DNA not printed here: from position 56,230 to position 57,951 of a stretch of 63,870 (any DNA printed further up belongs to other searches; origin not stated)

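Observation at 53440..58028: AT-rich three-gene island: RelA/SpoT-domain fusion + HTH-fused N6-adenine methyltransferase + PD-(D/E)xK-like nuclease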

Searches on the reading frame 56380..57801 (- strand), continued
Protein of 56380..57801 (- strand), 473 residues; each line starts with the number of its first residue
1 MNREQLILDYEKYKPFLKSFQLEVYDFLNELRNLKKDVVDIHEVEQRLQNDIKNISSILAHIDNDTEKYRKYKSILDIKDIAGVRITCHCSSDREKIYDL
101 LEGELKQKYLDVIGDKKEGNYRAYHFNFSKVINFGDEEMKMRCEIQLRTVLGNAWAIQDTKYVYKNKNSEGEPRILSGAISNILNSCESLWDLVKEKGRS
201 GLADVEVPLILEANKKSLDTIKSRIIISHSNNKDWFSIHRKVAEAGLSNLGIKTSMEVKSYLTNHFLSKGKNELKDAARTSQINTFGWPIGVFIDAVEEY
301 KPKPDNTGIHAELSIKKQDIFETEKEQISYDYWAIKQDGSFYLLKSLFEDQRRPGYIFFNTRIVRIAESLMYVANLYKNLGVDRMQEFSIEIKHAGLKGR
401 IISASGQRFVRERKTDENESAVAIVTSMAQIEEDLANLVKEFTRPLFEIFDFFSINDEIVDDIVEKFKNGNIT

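Call 21: find_related_loci(query=A1, collection=genome_contigs, flank=10000)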
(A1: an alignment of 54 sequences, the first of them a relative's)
Query A1 (473 aa) in genome_contigs; peptide patterns used: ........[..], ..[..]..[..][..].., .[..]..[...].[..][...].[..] (x = any residue, [..] = any of these).
600 stretches matched a pattern (row limit reached: there are more); 533 encode a relative of the query (tblastn E <= 1e-3); the best 80 are kept; 80 distinct loci.
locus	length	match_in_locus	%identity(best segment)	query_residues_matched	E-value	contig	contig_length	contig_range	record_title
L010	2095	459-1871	52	4-473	7e-165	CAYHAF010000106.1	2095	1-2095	MAG TPA_asm: uncultured Candidatus Saccharibacteria bacterium isolate ERP119294_co1_87 genome assembly, contig: NODE_117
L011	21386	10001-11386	49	1-472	6e-138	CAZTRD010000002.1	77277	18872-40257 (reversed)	MAG TPA_asm: uncultured Candidatus Saccharibacteria bacterium isolate SRP178699_co1_515 genome assembly, contig: NODE_22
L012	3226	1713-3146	38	1-472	5e-110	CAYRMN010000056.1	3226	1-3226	MAG TPA_asm: uncultured Gammaproteobacteria bacterium isolate SRP170004_co1_61 genome assembly, contig: NODE_51647_lengt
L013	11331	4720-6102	40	9-472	1e-100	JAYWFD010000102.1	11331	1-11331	MAG: Candidatus Gracilibacteria bacterium isolate GL98_UP_metabinner_9 GL98_UP_metabinner_9_101, whole genome shotgun se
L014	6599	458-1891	40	1-473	1e-99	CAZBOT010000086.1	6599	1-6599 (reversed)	MAG TPA_asm: uncultured Candidatus Saccharibacteria bacterium isolate SRP329715_co1_191 genome assembly, contig: NODE_17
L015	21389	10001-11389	38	1-472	2e-91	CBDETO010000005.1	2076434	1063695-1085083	MAG: Bdellovibrionales bacterium isolate 3909de7a-6806-4ff3-aa1f-b473fb14ec58 genome assembly, contig: contig_5, whole g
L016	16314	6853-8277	43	4-472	1e-115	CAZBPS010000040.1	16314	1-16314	MAG TPA_asm: uncultured Flavipsychrobacter sp. isolate SRP285395_co1_537 genome assembly, contig: NODE_5581_length_16314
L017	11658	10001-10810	45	206-473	9e-60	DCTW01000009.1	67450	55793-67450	MAG TPA_asm: Candidatus Woesebacteria bacterium UBA1430 UBA1430_contig_11775, whole genome shotgun sequence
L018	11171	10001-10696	44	235-470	9e-60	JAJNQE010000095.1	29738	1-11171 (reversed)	MAG: Hydrogenophaga sp. isolate MAG_50 k141_248550, whole genome shotgun sequence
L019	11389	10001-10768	41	215-472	7e-59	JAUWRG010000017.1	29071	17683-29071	MAG: Dehalococcoidia bacterium isolate CSMAG_2522 CSMAG_2522_k141_453903_length_29071_cov_19.9856, whole genome shotgun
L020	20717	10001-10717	44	232-473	1e-58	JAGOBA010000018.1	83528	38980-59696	MAG: Alphaproteobacteria bacterium isolate Go_Eff_bin_200 Go_Eff_337_length_83528_cov_9.448244, whole genome shotgun seq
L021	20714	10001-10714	43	232-473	2e-58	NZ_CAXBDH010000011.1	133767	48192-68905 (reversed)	MAG: uncultured Brevundimonas sp. isolate ERR2762100_maxbin2_18 ERZ3422088.218, whole genome shotgun sequence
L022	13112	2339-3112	42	215-472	1e-57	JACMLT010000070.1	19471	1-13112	MAG: Nitrospiraceae bacterium isolate ES-bin-41 ES-bin-41-contig-k141_2156062, whole genome shotgun sequence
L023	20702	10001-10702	42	232-473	2e-57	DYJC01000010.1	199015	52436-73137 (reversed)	MAG TPA_asm: Desulfosudis oleivorans isolate FI88_44_71 Afr_mines_FI88_52_length_199015_cov_32_971612, whole genome shot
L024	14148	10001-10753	41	216-472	4e-56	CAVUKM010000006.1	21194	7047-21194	MAG: uncultured Alphaproteobacteria bacterium isolate MFD01872.bin.1.75 genome assembly, contig: contig_195190, whole ge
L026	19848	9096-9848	39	215-473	1e-55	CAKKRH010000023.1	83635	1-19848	Omnitrophica bacterium GWA2_41_15 isolate Hainich-H52-bin157-1 genome assembly, contig: H52-bin157_1_Hain_H52_02um_R3_97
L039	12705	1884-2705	36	225-473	2e-53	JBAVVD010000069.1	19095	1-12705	MAG: Candidatus Aminicenantales bacterium isolate MFD01647_ilm_asm_bin15 k127_179409, whole genome shotgun sequence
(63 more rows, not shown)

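Call 23: predict_structure(alignment_id=A1)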
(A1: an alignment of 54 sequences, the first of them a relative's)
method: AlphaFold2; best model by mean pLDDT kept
length: 473 residues; sequences in the alignment: 54
mean_pLDDT: 88.4   pTM: 0.54
mean pLDDT of the five models: 88.4, 88.3, 87.8, 86.4, 86.4
residues with pLDDT >= 90: 316; 70-90: 114; 50-70: 24; < 50: 19
segments of 3 or more residues with pLDDT < 50: 202-204, 220-229
pLDDT, mean of each block of 10 residues (from residue 1): 92 96 97 91 91 92 85 92 95 94 95 89 94 92 96 87 65 76 85 78 49 50 45 89 96 96 89 97 84 91 96 89 84 97 94 91 96 98 96 97 84 94 96 97 97 93 92 69
secondary structure, 60 per line:
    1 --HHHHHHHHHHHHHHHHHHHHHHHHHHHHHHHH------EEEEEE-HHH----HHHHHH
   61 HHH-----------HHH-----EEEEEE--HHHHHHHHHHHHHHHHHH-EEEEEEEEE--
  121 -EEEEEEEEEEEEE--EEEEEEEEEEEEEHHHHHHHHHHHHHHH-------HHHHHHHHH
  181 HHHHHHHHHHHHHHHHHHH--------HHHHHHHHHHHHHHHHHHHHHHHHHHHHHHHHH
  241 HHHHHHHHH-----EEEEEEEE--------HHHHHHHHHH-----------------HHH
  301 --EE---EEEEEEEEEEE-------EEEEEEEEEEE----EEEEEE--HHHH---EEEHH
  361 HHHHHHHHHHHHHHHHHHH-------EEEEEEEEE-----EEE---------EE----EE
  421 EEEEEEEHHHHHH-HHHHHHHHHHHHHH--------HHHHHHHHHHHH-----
elements in order: H3-34 E41-46 H55-63 E83-88 H91-108 E110-118 E122-134 E137-149 H150-164 H172-199 H208-249 E255-262 H271-280 E308-318 E326-336 E341-346 H349-352 E356-358 H359-379 E387-395 E401-403 E419-427 H428-433 H435-448 H457-468

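Call 26: fold_search(model_id=the predicted structure, library=pdb)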
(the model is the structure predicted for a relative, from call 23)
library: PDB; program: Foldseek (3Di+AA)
matches with E <= 10: 1016; with E <= 0.001: 43
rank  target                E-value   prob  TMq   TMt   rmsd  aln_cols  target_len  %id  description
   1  6fgx_A                3.5e-10  1.00  0.33  0.73   4.1       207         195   22  Crystal structure of the small alarmone synthethase 2 from Staphylococcus aureus bound to AMPCPP (released 2018-02-07)
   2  6ewz_A                5.9e-10  1.00  0.33  0.71   4.4       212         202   22  Crystal structure of RelP (SAS2) from Staphylococcus aureus bound to AMPCPP and GTP in the pre-catalytic state (released 2018-01-24)
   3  5ded_C                6.6e-10  1.00  0.32  0.69   4.3       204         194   23  Crystal structure of the small alarmone synthethase 1 from Bacillus subtilis bound to its product pppGpp (released 2015-10-28)
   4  6ex0_B                1.0e-09  1.00  0.33  0.72   4.0       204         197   22  Crystal structure of RelP (SAS2) from Staphylococcus aureus bound to pppGpp in the post-catalytic state (released 2018-01-24)
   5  6fgj_A                1.1e-09  1.00  0.33  0.73   3.9       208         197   24  Crystal structure of the small alarmone synthethase 2 from Staphylococcus aureus (released 2018-02-07)
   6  6fgj_B                1.3e-09  1.00  0.32  0.72   4.1       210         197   23  Crystal structure of the small alarmone synthethase 2 from Staphylococcus aureus (released 2018-02-07)
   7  5dec_A                1.4e-09  1.00  0.34  0.79   3.3       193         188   22  Crystal structure of the small alarmone synthetase 1 from Bacillus subtilis (released 2015-10-28)
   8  6ewz_B                1.4e-09  1.00  0.33  0.73   4.2       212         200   23  Crystal structure of RelP (SAS2) from Staphylococcus aureus bound to AMPCPP and GTP in the pre-catalytic state (released 2018-01-24)
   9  5dec_B                1.6e-09  1.00  0.33  0.76   3.3       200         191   24  Crystal structure of the small alarmone synthetase 1 from Bacillus subtilis (released 2015-10-28)
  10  5ded_H                1.9e-09  1.00  0.34  0.76   3.5       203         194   22  Crystal structure of the small alarmone synthethase 1 from Bacillus subtilis bound to its product pppGpp (released 2015-10-28)
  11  5dec_D                2.3e-09  1.00  0.32  0.72   4.0       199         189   22  Crystal structure of the small alarmone synthetase 1 from Bacillus subtilis (released 2015-10-28)
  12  5ded_A                2.6e-09  1.00  0.34  0.74   3.8       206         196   21  Crystal structure of the small alarmone synthethase 1 from Bacillus subtilis bound to its product pppGpp (released 2015-10-28)
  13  5ded_E                2.9e-09  1.00  0.31  0.68   4.4       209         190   22  Crystal structure of the small alarmone synthethase 1 from Bacillus subtilis bound to its product pppGpp (released 2015-10-28)
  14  6fgk_A                3.7e-09  1.00  0.28  0.63   4.8       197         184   22  Crystal structure of the small alarmone synthethase 2 from Bacillus subtilis (released 2018-02-07)
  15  6fgx_B                3.9e-09  1.00  0.33  0.73   4.1       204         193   22  Crystal structure of the small alarmone synthethase 2 from Staphylococcus aureus bound to AMPCPP (released 2018-02-07)
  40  7ztb_B                5.0e-06  1.00  0.25  0.33  22.2       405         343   15  Structure of the Salmonella tRNA pyrophosphokinase CapRel (released 2022-11-23)
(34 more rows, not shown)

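Call 29: search_protein_families(library=pfam, proteins=[P0073, P0074, P0082, P0090, P0100, P0070, P0079, P0113, P0099, P0091], max_evalue=0.01)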
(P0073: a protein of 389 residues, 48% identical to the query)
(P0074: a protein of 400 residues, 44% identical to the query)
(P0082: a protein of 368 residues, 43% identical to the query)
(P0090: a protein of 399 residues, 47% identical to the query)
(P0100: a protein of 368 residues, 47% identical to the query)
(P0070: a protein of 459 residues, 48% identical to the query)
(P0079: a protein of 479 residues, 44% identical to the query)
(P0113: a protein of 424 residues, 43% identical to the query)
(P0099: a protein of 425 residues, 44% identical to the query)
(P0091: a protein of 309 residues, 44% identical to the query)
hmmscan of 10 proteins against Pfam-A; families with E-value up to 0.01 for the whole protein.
P0073 (389 aa): 0 families

P0074 (400 aa): 2 families
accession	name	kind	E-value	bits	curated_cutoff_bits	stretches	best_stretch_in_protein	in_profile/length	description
PF05014.21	Nuc_deoxyrib_tr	-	0.00062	20.3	28.8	1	46-101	44-101/117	Nucleoside 2-deoxyribosyltransferase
PF13676.11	TIR_2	-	0.0011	19.8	28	1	22-122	7-109/122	TIR domain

P0082 (368 aa): 0 families

P0090 (399 aa): 1 family
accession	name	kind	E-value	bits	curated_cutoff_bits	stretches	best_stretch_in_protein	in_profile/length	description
PF05014.21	Nuc_deoxyrib_tr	-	0.00059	20.4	28.8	1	24-98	30-100/117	Nucleoside 2-deoxyribosyltransferase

P0100 (368 aa): 0 families

P0070 (459 aa): 1 family
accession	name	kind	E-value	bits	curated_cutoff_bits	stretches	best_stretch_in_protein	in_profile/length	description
PF04326.19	SLFN_AlbA_2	-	8.2e-06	26.8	25.3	1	26-146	1-98/118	Schlafen, AlbA_2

P0079 (479 aa): 1 family
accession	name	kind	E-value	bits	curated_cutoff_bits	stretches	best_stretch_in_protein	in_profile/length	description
PF04326.19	SLFN_AlbA_2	-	5.7e-09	37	25.3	1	23-135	1-97/118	Schlafen, AlbA_2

P0113 (424 aa): 3 families
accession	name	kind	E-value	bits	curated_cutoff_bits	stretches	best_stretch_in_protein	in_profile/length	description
PF13676.11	TIR_2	-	2.8e-21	76.7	28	1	6-136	1-118/122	TIR domain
PF08357.16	SEFIR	-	7.5e-17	62.4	23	1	4-119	1-132/150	SEFIR domain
PF01582.25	TIR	-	0.0026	18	21.3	1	7-74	2-71/179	TIR domain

P0099 (425 aa): 1 family
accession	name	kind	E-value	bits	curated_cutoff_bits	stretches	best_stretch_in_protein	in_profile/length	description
PF05014.21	Nuc_deoxyrib_tr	-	0.0029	18.2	28.8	1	73-113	50-92/117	Nucleoside 2-deoxyribosyltransferase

P0091 (309 aa): 0 families

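Call 34: search_protein_families(library=pfam, proteins=[L015:3995-5563:+, L015:6495-8105:+, L015:11482-14646:+, L017:5277-6833:+, L017:8283-9488:+, L039:159-1403:+, L039:2719-5790:+, L026:3102-5849:+, L026:5854-7209:+, L026:7202-8680:+], max_evalue=0.00001)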
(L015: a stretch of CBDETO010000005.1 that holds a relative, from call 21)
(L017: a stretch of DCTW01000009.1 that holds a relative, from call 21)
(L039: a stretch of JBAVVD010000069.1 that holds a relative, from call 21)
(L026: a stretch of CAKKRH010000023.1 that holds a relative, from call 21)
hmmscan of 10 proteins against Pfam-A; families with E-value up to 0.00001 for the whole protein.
L015:3995-5563:+ (522 aa): 2 families
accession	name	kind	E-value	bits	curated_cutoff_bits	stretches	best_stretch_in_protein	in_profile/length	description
PF02384.22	N6_Mtase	-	2.3e-105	352.8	20.4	1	159-473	2-310/311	N-6 DNA Methylase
PF12161.14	HsdM_N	-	2.5e-26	93.3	24.5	1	16-147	1-135/135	HsdM N-terminal domain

L015:6495-8105:+ (536 aa): 1 family
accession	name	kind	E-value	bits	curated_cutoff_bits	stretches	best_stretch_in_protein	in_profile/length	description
PF01420.25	Methylase_S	-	4e-45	154.5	22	2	155-331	2-168/168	Type I restriction modification DNA specificity domain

L015:11482-14646:+ (1054 aa): 5 families
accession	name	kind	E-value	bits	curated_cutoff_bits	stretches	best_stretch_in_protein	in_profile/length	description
PF11867.13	T1RH-like_C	-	2.3e-129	431.9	26.8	1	723-1049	2-328/329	Type I restriction enzyme HindI endonuclease subunit-like, C-terminal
PF18766.7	SWI2_SNF2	-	6.9e-79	265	26.7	1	285-533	1-219/221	SWI2/SNF2 ATPase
PF04313.20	HSDR_N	-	9e-51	173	25.1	1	10-214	2-195/198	Type I restriction enzyme R protein N terminus (HSDR_N)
PF22679.2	T1R_D3-like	-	1.1e-22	81.6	27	1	611-705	60-156/158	Type I restriction enzyme subunit R domain 3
PF04851.21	ResIII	-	7.7e-21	75.1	22.5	1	285-471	7-163/164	Type III restriction enzyme, res subunit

L017:5277-6833:+ (518 aa): 2 families
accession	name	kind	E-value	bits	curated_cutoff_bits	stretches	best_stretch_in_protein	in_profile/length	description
PF02384.22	N6_Mtase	-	1.7e-110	369.6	20.4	1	161-472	2-305/311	N-6 DNA Methylase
PF12161.14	HsdM_N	-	3.7e-28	99.3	24.5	1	20-148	2-134/135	HsdM N-terminal domain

L017:8283-9488:+ (401 aa): 1 family
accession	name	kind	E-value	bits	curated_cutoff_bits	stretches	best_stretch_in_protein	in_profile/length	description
PF01420.25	Methylase_S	-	1e-37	130.4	22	2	17-178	1-168/168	Type I restriction modification DNA specificity domain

L039:159-1403:+ (414 aa): 1 family
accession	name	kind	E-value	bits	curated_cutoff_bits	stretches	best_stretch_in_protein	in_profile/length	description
PF01420.25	Methylase_S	-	2.2e-54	184.6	22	2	44-208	1-164/168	Type I restriction modification DNA specificity domain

L039:2719-5790:+ (1023 aa): 6 families
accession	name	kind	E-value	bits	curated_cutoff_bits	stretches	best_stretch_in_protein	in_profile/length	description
PF18766.7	SWI2_SNF2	-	4.4e-71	239.5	26.7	1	297-524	1-219/221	SWI2/SNF2 ATPase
PF04313.20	HSDR_N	-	8.2e-47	160.1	25.1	1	5-210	1-193/198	Type I restriction enzyme R protein N terminus (HSDR_N)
PF11867.13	T1RH-like_C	-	4.7e-26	92.4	26.8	1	717-1016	12-327/329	Type I restriction enzyme HindI endonuclease subunit-like, C-terminal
PF04851.21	ResIII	-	1.5e-19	71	22.5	1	294-456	4-162/164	Type III restriction enzyme, res subunit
PF22679.2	T1R_D3-like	-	8.7e-19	68.9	27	1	625-688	97-156/158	Type I restriction enzyme subunit R domain 3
PF00270.35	DEAD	-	5.4e-06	26.7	26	0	323-456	23-160/167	DEAD/DEAH box helicase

L026:3102-5849:+ (915 aa): 5 families
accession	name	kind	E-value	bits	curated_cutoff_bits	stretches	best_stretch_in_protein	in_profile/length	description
PF04851.21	ResIII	-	2.8e-41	141.6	22.5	1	158-344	3-163/164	Type III restriction enzyme, res subunit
PF08463.15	EcoEI_R_C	-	1.3e-34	120.1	24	1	737-913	2-162/163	EcoEI R protein C-terminal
PF18766.7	SWI2_SNF2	-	9.5e-19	68.4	26.7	1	163-386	2-203/221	SWI2/SNF2 ATPase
PF00270.35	DEAD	-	3.1e-13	50.2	26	1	162-345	3-162/167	DEAD/DEAH box helicase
PF04313.20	HSDR_N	-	2e-07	31.5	25.1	0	50-120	127-197/198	Type I restriction enzyme R protein N terminus (HSDR_N)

L026:5854-7209:+ (451 aa): 1 family
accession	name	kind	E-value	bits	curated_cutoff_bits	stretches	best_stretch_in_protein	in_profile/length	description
PF01420.25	Methylase_S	-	3.7e-22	79.7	22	2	207-373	3-151/168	Type I restriction modification DNA specificity domain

L026:7202-8680:+ (492 aa): 4 families
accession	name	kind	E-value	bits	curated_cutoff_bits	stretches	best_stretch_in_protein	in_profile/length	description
PF02384.22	N6_Mtase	-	2.2e-68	231.3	20.4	1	122-422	3-282/311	N-6 DNA Methylase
PF12161.14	HsdM_N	-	4.5e-11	44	24.5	1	5-112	1-135/135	HsdM N-terminal domain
PF07669.17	Eco57I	-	1.5e-08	35.3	25.3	1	212-348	69-165/171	Eco57I restriction-modification methylase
PF01170.24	UPF0020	-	7.3e-06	26.2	22.3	0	153-266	16-135/197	RMKL-like, methyltransferase domain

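Call 47: search_solved_structures(query=A1, max_evalue=1, show_alignments=0)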
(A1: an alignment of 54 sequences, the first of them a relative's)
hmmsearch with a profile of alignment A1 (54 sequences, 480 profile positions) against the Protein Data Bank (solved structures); distinct sequences matched with E-value up to 1: 11.
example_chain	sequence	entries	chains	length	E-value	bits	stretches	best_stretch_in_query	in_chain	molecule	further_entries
6fgk_A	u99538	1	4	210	2e-17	66.2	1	20-180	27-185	GTP pyrophosphokinase YwaC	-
6fgj_A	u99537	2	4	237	8.1e-16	60.9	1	21-192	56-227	GTP pyrophosphokinase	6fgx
6ewz_A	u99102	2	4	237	9e-16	60.7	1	21-193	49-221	GTP pyrophosphokinase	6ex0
5f2v_V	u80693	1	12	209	4e-15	58.6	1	42-170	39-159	GTP pyrophosphokinase YjbM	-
5ded_D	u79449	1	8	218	4.1e-15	58.5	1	36-170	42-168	GTP pyrophosphokinase YjbM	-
5dec_A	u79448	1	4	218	4.5e-15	58.4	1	41-170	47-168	GTP pyrophosphokinase YjbM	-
2be3_A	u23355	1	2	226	1.6e-14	56.6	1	37-171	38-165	GTP pyrophosphokinase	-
3l9d_A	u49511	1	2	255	4e-13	52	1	37-172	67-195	Putative GTP pyrophosphokinase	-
9erv_A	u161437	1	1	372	0.0043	18.9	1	50-161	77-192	RelA/SpoT family protein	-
7ztb_A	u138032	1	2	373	0.0044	18.9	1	50-161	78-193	RelA/SpoT family protein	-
2hz8_A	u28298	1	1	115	0.12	14.1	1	157-237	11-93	De novo designed diiron protein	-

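Call 60: search_protein_families(library=pfam, alignment_id=A4, max_evalue=0.001)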
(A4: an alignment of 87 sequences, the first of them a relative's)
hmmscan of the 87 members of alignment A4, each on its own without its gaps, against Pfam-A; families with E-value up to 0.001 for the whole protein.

A. member 1, P0052 (421 aa): 1 family
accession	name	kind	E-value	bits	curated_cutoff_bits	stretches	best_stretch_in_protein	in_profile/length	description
PF10137.14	CAP12-PCTIR_TIR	-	0.0004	20.8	24.7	1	85-122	71-108/119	CAP12/Pycsar effector protein, TIR domain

B. families by the number of members that match (of 87 scanned): 22 families
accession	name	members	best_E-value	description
PF13676.11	TIR_2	25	1.5e-25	TIR domain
PF08357.16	SEFIR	17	5.5e-19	SEFIR domain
PF01582.25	TIR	10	1.3e-08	TIR domain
PF04607.23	RelA_SpoT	5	1.3e-14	Region found in RelA / SpoT proteins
PF13614.12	AAA_31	4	5.3e-08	AAA domain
PF01656.29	CbiA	4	1.9e-07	CobQ/CobB/MinD/ParA nucleotide binding domain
PF10137.14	CAP12-PCTIR_TIR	4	0.00032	CAP12/Pycsar effector protein, TIR domain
PF04326.19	SLFN_AlbA_2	3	4.9e-11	Schlafen, AlbA_2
PF00069.31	Pkinase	2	5.9e-38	Protein kinase domain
PF07714.23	PK_Tyr_Ser-Thr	2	3.2e-23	Protein tyrosine and serine/threonine kinase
PF10609.15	ParA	2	5.5e-06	NUBPL iron-transfer P-loop NTPase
PF07015.17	VirC1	2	2.4e-05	VirC1 protein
PF05014.21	Nuc_deoxyrib_tr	2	0.00022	Nucleoside 2-deoxyribosyltransferase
PF07804.18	HipA_C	1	4.6e-51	HipA-like C-terminal domain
PF00990.26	GGDEF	1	1.2e-34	Diguanylate cyclase, GGDEF domain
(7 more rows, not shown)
